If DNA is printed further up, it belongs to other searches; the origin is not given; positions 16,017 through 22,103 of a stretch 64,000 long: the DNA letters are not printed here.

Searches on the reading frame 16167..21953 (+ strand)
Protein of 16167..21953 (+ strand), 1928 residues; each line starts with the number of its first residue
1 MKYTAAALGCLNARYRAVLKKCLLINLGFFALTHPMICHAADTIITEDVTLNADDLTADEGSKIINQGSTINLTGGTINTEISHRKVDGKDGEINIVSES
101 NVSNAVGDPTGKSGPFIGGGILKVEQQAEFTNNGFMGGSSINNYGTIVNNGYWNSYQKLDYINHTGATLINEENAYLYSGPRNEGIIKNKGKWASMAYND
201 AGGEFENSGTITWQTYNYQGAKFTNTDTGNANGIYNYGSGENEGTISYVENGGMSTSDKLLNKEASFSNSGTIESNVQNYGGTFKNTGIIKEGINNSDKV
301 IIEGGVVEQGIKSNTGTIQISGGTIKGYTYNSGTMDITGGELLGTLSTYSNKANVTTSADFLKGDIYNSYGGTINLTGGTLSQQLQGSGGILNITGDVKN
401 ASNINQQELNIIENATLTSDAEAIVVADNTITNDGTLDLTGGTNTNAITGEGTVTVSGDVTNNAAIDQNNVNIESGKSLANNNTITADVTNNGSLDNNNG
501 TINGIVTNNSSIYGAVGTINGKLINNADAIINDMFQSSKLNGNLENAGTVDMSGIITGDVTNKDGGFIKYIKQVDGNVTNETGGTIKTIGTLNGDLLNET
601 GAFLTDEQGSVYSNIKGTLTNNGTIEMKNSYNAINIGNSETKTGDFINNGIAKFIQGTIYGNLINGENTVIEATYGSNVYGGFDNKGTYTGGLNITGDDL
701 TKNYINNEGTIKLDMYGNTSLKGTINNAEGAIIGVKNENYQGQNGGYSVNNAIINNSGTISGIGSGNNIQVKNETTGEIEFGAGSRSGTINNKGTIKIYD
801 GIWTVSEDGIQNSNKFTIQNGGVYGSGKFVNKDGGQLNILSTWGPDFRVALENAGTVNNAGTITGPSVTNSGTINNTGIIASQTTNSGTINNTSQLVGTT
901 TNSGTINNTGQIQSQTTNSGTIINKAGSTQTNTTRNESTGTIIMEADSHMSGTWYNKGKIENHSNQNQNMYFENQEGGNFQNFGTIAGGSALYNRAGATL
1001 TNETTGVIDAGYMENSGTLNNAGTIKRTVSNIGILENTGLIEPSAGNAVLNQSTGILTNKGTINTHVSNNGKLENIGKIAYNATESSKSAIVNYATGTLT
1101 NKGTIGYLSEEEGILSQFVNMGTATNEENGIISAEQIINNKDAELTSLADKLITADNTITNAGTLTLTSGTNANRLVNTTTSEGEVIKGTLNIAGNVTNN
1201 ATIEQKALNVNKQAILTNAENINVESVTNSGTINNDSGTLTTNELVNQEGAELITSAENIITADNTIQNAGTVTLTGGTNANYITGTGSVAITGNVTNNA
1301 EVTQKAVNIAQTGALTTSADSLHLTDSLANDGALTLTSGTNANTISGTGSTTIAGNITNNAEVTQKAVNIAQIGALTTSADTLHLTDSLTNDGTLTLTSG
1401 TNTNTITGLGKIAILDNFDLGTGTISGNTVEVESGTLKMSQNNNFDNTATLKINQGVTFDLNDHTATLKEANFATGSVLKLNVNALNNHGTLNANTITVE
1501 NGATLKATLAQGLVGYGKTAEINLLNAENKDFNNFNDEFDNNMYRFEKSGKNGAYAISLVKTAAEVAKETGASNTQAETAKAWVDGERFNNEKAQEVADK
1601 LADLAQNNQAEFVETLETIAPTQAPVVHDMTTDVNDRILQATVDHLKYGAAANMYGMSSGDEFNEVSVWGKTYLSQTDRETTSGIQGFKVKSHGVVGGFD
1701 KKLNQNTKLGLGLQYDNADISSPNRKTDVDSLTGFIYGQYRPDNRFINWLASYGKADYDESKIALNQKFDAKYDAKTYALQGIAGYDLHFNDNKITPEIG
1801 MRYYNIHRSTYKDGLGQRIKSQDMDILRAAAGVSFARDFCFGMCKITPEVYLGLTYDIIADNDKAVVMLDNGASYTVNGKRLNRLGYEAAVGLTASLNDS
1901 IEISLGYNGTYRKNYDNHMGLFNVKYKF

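Call 92: search_protein_families(library=pfam, proteins=[window:16167-21953:+], max_evalue=0.001)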
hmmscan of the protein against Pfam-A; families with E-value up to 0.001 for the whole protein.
window:16167-21953:+ (1928 aa): 1 family
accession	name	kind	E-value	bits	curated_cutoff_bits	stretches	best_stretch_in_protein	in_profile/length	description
PF03797.25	Autotransporter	-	4e-41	141.9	26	1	1668-1908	1-255/255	Autotransporter beta-domain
